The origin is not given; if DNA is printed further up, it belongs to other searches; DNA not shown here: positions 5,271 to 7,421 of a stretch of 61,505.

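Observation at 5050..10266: Seven-gene MazG / DUF2075 nuclease-ATPase / WYL operon with five partners of unassigned function: candidate undescribed defence system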

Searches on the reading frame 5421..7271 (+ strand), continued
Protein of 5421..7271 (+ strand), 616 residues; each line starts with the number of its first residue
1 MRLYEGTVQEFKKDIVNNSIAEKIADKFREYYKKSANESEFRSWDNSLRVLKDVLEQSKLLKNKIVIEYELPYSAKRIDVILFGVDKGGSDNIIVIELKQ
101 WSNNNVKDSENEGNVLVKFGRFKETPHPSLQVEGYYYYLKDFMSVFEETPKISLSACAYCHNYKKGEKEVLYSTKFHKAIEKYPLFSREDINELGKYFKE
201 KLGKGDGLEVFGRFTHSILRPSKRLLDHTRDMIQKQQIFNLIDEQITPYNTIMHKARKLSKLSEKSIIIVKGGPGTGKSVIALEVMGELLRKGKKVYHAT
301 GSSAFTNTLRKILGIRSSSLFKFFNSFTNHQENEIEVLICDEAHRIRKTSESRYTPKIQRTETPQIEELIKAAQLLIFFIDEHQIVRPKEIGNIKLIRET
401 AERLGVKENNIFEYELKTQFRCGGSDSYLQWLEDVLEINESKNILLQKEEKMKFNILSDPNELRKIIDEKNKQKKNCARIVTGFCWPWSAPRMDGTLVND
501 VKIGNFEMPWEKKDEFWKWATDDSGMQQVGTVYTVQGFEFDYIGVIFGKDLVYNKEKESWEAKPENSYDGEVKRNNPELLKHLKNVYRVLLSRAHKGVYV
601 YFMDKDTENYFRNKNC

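Call 23: find_related_loci(query=A1, collection=genome_contigs, flank=8000)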
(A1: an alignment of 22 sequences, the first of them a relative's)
Query A1 (616 aa) in genome_contigs; peptide patterns used: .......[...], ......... (x = any residue, [..] = any of these).
600 stretches matched a pattern (row limit reached: there are more); 540 encode a relative of the query (tblastn E <= 1e-3); the best 80 are kept; 80 distinct loci.
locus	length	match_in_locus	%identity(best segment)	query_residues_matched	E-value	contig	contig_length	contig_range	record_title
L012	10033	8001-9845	73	1-614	0e+0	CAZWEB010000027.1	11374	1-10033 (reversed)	MAG TPA_asm: Candidatus Woesearchaeota archaeon isolate SRP178699_co1_446 genome assembly, contig: NODE_7756_length_1137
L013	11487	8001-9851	72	1-614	0e+0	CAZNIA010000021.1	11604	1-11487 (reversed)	MAG TPA_asm: Candidatus Woesearchaeota archaeon isolate SRP192927_co4_126 genome assembly, contig: NODE_13171_length_116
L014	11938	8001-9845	67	1-614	0e+0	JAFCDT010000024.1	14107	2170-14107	Candidatus Woesearchaeota archaeon isolate Meg22_1012_Bin_105 Meg22_1012_Bin_105_scaffold_27646, whole genome shotgun se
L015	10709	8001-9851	65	1-614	0e+0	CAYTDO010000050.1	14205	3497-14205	MAG TPA_asm: uncultured Methanosarcinales archaeon isolate binchicken_co203_461 genome assembly, contig: k141_2652073, w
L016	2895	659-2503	67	1-614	0e+0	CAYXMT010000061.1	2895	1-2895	MAG TPA_asm: uncultured Methanosarcinales archaeon isolate binchicken_co48_511 genome assembly, contig: NODE_65144_lengt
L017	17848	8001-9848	65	1-614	0e+0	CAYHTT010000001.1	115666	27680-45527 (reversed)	MAG TPA_asm: Candidatus Woesearchaeota archaeon isolate ERP119705_co17_619 genome assembly, contig: NODE_84_length_11566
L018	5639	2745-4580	60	1-612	0e+0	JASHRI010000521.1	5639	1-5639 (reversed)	MAG: Candidatus Acidiferrales bacterium isolate JOPF097 JOPF_AWAY_contig_1429384, whole genome shotgun sequence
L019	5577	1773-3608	59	1-613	0e+0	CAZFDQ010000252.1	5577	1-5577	MAG TPA_asm: uncultured Pseudomonadota bacterium isolate SRP067234_co1_40 genome assembly, contig: k99_555087, whole gen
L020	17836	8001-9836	61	1-614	0e+0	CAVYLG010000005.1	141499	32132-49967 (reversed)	MAG: Candidatus Omnitrophota bacterium isolate MFD01476.bin.2.120 genome assembly, contig: contig_59380, whole genome sh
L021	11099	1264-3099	59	1-614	0e+0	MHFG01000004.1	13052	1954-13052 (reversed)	MAG: Omnitrophica bacterium RIFCSPHIGHO2_02_FULL_46_20 rifcsphigho2_02_scaffold_11833, whole genome shotgun sequence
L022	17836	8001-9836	59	1-612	0e+0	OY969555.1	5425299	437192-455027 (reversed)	MAG: uncultured Acidobacteriota bacterium isolate MFD02248.bin.1.120 genome assembly, chromosome: 1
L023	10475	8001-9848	59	2-614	0e+0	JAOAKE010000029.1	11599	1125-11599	MAG: Candidatus Micrarchaeota archaeon isolate SKW311 NODE_29_length_11599_cov_3.396719, whole genome shotgun sequence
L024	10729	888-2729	56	1-614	0e+0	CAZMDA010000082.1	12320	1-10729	MAG TPA_asm: uncultured Bordetella sp. isolate binchicken_co411_62 genome assembly, contig: NODE_2518_length_12320_cov_1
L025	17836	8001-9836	62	1-612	0e+0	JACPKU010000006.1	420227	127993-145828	MAG: Candidatus Doudnabacteria bacterium isolate NC_groundwater_503_Ag_S-0.1um_46_13 S35_SO-1_scaffold_521492, whole gen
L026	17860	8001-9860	54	1-614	0e+0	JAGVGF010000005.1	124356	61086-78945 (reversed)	MAG: archaeon isolate DeMMO2_15 c_000000042165, whole genome shotgun sequence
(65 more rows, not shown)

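Call 31: search_solved_structures(query=window:5421-7271:+, max_evalue=0.01)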
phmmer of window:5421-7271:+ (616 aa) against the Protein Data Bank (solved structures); distinct sequences matched with E-value up to 0.01: 0.

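Call 63: search_dna_similar(query=window:5421-7271:+, collection=plasmids, mode=protein, max_rows=15)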
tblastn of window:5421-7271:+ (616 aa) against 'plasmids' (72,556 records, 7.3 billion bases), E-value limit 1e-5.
Records with a match: 111; places in all: 140; records where one place covers at least 80% of the query: 36.
Best place of each record, by identity: <60% 111.
By first word of the organism name: Bacillus 69; Streptomyces 11; Lacticaseibacillus 3; Hymenobacter 2; Methanosphaera 2; Streptantibioticus 2; Halalkalicoccus 2; Nocardiopsis 2; Enterococcus 2; Paenibacillus 2; and 13 more.
By predicted mobility (MOB-suite, as given by PLSDB): non-mobilizable 91; mobilizable 14; conjugative 6.
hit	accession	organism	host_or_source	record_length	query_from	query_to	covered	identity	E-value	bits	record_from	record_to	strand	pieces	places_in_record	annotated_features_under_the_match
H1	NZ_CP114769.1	Hymenobacter canadensis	whole organism,lake water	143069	1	614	100%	38.5%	1e-149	485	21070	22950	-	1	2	DUF2075 domain-containing protein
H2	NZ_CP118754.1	Methanosphaera sp. ISO3-F5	-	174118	1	612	99%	35.6%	9e-107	361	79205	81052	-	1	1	DUF2075 domain-containing protein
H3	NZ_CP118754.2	Methanosphaera sp. ISO3-F5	Ovis aries,Ovine rumen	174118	1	612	99%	35.6%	9e-107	361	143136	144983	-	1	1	DUF2075 domain-containing protein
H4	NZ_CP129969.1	Marivirga sp. BKB1-2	Sea mud,Sea mud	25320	54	614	82%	42.5%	2e-82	441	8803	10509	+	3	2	none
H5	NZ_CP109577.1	Streptomyces sp. NBC_01369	-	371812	1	613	100%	33.9%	8e-108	364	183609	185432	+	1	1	DUF2075 domain-containing protein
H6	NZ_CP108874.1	Streptomyces sp. NBC_00826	-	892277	1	613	100%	33.9%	2e-107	363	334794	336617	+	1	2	DUF2075 domain-containing protein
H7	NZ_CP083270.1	Priestia aryabhattai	cell culture,mangrove sediment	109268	3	614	99%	33.9%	6e-104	353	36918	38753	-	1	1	DUF2075 domain-containing protein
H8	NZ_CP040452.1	Halomonas sp. PA16-9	-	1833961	1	611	99%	33.9%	7e-101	344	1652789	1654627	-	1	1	none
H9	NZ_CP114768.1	Hymenobacter canadensis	whole organism,lake water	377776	1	614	100%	33.7%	2e-96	331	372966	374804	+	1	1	DUF2075 domain-containing protein | hypothetical protein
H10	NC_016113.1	Streptantibioticus cattleyicolor NRRL 8057 = DSM 46488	-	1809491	3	612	99%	33.8%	2e-109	369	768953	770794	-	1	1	none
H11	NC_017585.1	Streptantibioticus cattleyicolor NRRL 8057 = DSM 46488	-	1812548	3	612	99%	33.8%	2e-109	369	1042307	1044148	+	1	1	none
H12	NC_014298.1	Halalkalicoccus jeotgali B3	-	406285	1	614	100%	32.1%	8e-97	332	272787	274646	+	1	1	DUF2075 domain-containing protein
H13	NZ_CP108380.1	Streptomyces albidoflavus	-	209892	1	612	99%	31.5%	4e-77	275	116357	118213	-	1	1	DNA/RNA helicase domain-containing protein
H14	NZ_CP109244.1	Streptomyces albidoflavus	-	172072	1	612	99%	31.3%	1e-76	273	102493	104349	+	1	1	DNA/RNA helicase domain-containing protein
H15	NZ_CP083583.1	Kovacikia minuta CCNUW1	cell culture,fresh water lake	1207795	1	613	100%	29.6%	1e-77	276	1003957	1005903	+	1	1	record has no annotation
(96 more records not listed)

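Call 64: search_dna_similar(query=window:5421-7271:+, collection=phages, mode=protein, max_rows=10)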
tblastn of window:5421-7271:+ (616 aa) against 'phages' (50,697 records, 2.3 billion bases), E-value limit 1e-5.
Records with a match: 4; places in all: 5; records where one place covers at least 80% of the query: 3.
Best place of each record, by identity: <60% 4.
By first word of the organism name: Bacteriophage 3; Microcystis 1.
By host as written in the record: - 3; Microcystis wesenbergii 1.
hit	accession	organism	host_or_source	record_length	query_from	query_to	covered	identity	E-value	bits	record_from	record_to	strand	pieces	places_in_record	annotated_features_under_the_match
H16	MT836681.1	Bacteriophage sp.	human fecal samples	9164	3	611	99%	36.1%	5e-119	395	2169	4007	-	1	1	record has no annotation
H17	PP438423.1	Microcystis phage Mwe-JY31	Microcystis wesenbergii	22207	1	614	100%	32.9%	2e-93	321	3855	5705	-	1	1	hypothetical protein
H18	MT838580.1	Bacteriophage sp.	human fecal samples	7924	21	612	96%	26.2%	6e-41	166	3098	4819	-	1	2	record has no annotation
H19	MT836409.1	Bacteriophage sp.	human fecal samples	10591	266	605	55%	23.9%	1e-22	109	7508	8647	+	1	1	record has no annotation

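Call 65: get_annotated_region(hit=H1, flank=5000)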
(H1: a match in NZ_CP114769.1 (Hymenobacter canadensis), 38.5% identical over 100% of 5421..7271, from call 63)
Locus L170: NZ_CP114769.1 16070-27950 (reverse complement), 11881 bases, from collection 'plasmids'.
description: Hymenobacter canadensis strain PAMC 29467 plasmid unnamed2, complete sequence
organism: Hymenobacter canadensis (NCBI taxid 2999067)
taxonomy: Bacteria; Bacteroidota; Cytophagia; Cytophagales; Hymenobacteraceae; Hymenobacter; Hymenobacter canadensis
host: -; source: whole organism,lake water; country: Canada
typing (MOB-suite, as given by PLSDB): mobilizable; relaxase MOBB
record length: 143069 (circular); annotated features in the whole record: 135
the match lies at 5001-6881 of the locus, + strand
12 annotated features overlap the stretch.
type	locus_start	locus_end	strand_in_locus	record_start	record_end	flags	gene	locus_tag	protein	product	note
CDS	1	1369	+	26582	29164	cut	-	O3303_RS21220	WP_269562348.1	site-specific DNA-methyltransferase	GO:0009307 - DNA restriction-modification system [Evidence IEA]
CDS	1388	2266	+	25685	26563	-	-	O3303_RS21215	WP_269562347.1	DUF4747 family protein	-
CDS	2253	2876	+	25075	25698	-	-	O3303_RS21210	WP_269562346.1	hypothetical protein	-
CDS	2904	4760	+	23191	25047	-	-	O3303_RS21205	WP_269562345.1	DUF2075 domain-containing protein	-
CDS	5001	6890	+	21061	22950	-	-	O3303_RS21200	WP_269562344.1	DUF2075 domain-containing protein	-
CDS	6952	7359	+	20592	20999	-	-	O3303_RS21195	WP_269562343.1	hypothetical protein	-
CDS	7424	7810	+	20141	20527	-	-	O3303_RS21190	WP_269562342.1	hypothetical protein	-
CDS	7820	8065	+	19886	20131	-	-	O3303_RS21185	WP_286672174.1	DDE-type integrase/transposase/recombinase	GO:0015074 - DNA integration [Evidence IEA]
CDS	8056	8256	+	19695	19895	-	-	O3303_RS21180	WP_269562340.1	integrase core domain-containing protein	GO:0015074 - DNA integration [Evidence IEA]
CDS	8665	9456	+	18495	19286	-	-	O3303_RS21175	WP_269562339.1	hypothetical protein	-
CDS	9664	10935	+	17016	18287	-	-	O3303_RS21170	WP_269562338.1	hypothetical protein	-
CDS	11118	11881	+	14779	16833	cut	-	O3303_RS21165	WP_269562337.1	tetratricopeptide repeat protein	-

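Call 66: get_annotated_region(hit=H2, flank=5000)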
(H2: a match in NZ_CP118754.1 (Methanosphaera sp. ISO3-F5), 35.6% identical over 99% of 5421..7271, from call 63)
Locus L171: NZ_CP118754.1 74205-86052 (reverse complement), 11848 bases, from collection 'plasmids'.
description: Methanosphaera sp. ISO3-F5 plasmid pNP174, complete sequence
organism: Methanosphaera sp. ISO3-F5 (NCBI taxid 1452353)
taxonomy: Archaea; Euryarchaeota; Methanobacteria; Methanobacteriales; Methanobacteriaceae; Methanosphaera; Methanosphaera sp. ISO3-F5
host: -; source: -; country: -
typing (MOB-suite, as given by PLSDB): non-mobilizable
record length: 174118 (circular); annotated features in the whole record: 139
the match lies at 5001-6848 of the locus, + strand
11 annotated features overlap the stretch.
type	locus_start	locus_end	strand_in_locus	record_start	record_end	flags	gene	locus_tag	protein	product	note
CDS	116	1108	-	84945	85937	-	-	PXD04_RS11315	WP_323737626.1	zinc-binding dehydrogenase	-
CDS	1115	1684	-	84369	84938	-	-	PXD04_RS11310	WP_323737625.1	SPASM domain-containing protein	-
CDS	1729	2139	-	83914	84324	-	-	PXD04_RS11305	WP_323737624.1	radical SAM protein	-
CDS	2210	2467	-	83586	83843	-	-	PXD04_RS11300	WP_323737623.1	hypothetical protein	-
CDS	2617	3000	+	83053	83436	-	-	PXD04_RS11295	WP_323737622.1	helix-turn-helix domain-containing protein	-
CDS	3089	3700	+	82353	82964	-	-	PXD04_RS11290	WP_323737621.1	4Fe-4S binding protein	-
CDS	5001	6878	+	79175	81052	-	-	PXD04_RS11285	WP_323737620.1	DUF2075 domain-containing protein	-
CDS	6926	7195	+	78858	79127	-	-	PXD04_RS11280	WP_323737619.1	hypothetical protein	-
CDS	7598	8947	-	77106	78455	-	-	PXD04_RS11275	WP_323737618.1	hypothetical protein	-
CDS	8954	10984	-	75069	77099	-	-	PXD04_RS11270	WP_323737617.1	hypothetical protein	-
CDS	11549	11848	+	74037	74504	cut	-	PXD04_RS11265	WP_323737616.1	hypothetical protein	-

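Call 76: find_encoding_contigs(protein=P0148, flank=8000, max_places=1)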
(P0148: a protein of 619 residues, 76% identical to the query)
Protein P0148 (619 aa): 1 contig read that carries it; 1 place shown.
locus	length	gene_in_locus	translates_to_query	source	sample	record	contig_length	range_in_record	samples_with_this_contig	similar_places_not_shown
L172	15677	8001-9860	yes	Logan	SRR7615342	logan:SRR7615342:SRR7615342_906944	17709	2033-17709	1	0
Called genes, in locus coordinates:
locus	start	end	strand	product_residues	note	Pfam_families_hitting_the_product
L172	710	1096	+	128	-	PF26273:Gly_zipper (weak)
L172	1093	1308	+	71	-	-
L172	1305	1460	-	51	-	-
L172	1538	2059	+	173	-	-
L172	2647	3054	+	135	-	-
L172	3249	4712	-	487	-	PF02310:B12-binding (weak), PF04055:Radical_SAM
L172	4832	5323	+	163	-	-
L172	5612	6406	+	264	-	PF01909:NTP_transf_2, PF18765:Polbeta (weak)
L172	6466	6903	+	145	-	PF25084:LbH_EIF2B, PF25087:GMPPB_C, PF00132:Hexapep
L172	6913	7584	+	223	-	PF00702:Hydrolase, PF13419:HAD_2, PF13242:Hydrolase_like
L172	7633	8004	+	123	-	PF01503:PRA-PH (faint), PF03819:MazG (faint), PF12643:MazG-like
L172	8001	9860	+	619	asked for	PF00004:AAA (faint), PF09848:SLFN-g3_helicase, PF13401:AAA_22 (weak)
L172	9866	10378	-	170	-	-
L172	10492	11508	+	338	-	-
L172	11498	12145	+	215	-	-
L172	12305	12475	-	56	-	PF26477:DUF8150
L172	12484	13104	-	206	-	-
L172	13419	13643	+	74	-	PF18929:DUF5678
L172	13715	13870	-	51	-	-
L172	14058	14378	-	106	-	-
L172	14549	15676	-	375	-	?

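Call 86: search_protein_families(library=pfam, alignment_id=A6, max_evalue=0.0001)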
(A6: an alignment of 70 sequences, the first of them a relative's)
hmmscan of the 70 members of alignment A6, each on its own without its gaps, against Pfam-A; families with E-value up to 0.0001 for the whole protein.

A. member 1, L012:6558-7490:+ (310 aa): 0 families

B. families by the number of members that match (of 70 scanned): 84 families (the first 25 are shown)
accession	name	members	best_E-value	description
PF13391.12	HNH_2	5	1.3e-13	HNH endonuclease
PF04002.20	RadC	4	2.4e-46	RadC-like JAB domain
PF12705.13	PDDEXK_1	4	7.5e-14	PD-(D/E)XK nuclease superfamily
PF20582.4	UPF0758_N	4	7.7e-14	UPF0758 N-terminal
PF01381.28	HTH_3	3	3.9e-13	Helix-turn-helix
PF13560.12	HTH_31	3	1.7e-12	Helix-turn-helix domain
PF09848.15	SLFN-g3_helicase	2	4.3e-82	Schlafen group 3, DNA/RNA helicase domain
PF00753.33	Lactamase_B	2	1.9e-37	Metallo-beta-lactamase superfamily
PF12706.13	Lactamase_B_2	2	8.9e-11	Beta-lactamase superfamily domain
PF07719.23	TPR_2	2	2.7e-07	Tetratricopeptide repeat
PF00324.27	AA_permease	1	2e-134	Amino acid permease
PF01411.24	tRNA-synt_2c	1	2.5e-90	tRNA synthetases class II (A)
PF05954.17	Phage_GPD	1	2.7e-86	Phage tail baseplate hub (GPD)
PF00202.27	Aminotran_3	1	2.8e-79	Aminotransferase class-III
PF06250.17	YhcG_C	1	1.2e-56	YhcG PDDEXK nuclease domain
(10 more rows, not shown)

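Call 94: get_annotated_region(hit=H17, flank=4000)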
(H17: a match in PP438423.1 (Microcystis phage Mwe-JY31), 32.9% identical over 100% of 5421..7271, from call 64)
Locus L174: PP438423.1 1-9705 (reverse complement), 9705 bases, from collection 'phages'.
description: Microcystis phage Mwe-JY31, complete genome.
organism: Microcystis phage Mwe-JY31 (NCBI taxid 3128150)
taxonomy: Viruses
host: Microcystis wesenbergii; source: China; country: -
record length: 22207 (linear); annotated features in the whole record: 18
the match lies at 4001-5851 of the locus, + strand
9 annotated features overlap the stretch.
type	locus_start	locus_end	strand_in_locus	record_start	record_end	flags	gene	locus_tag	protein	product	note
CDS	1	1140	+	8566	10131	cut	-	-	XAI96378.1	hypothetical protein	-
CDS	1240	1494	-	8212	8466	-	-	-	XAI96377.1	hypothetical protein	-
CDS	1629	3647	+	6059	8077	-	-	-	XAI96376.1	hypothetical protein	-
CDS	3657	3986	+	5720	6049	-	-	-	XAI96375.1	hypothetical protein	-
CDS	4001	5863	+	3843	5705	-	-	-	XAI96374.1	hypothetical protein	-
CDS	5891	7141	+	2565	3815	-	-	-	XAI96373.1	hypothetical protein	-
CDS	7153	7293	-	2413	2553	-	-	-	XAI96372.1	hypothetical protein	-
CDS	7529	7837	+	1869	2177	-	-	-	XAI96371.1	hypothetical protein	-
CDS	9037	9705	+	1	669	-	-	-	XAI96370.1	hypothetical protein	-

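Call 100: find_encoding_contigs(protein=P0265, flank=5000, max_places=2)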
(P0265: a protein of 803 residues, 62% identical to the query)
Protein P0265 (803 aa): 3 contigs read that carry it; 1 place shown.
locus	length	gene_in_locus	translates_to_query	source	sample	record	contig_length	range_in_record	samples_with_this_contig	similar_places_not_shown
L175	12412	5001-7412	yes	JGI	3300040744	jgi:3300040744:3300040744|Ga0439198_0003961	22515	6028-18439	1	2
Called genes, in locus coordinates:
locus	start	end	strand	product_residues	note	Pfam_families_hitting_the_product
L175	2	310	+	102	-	PF01909:NTP_transf_2, PF18765:Polbeta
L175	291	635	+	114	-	PF01934:HepT-like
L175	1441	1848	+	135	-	-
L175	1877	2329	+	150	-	-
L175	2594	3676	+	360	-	PF13784:Fic_N, PF02661:Fic, PF21248:SoFic-like_C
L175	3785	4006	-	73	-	-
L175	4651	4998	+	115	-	PF12643:MazG-like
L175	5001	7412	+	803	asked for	PF04851:ResIII (faint), PF09848:SLFN-g3_helicase, PF00717:Peptidase_S24 (weak)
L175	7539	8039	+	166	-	-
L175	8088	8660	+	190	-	PF01909:NTP_transf_2, PF18765:Polbeta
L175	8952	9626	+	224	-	-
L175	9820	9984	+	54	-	-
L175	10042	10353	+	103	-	-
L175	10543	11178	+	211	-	PF02732:ERCC4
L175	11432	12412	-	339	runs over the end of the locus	PF01758:SBF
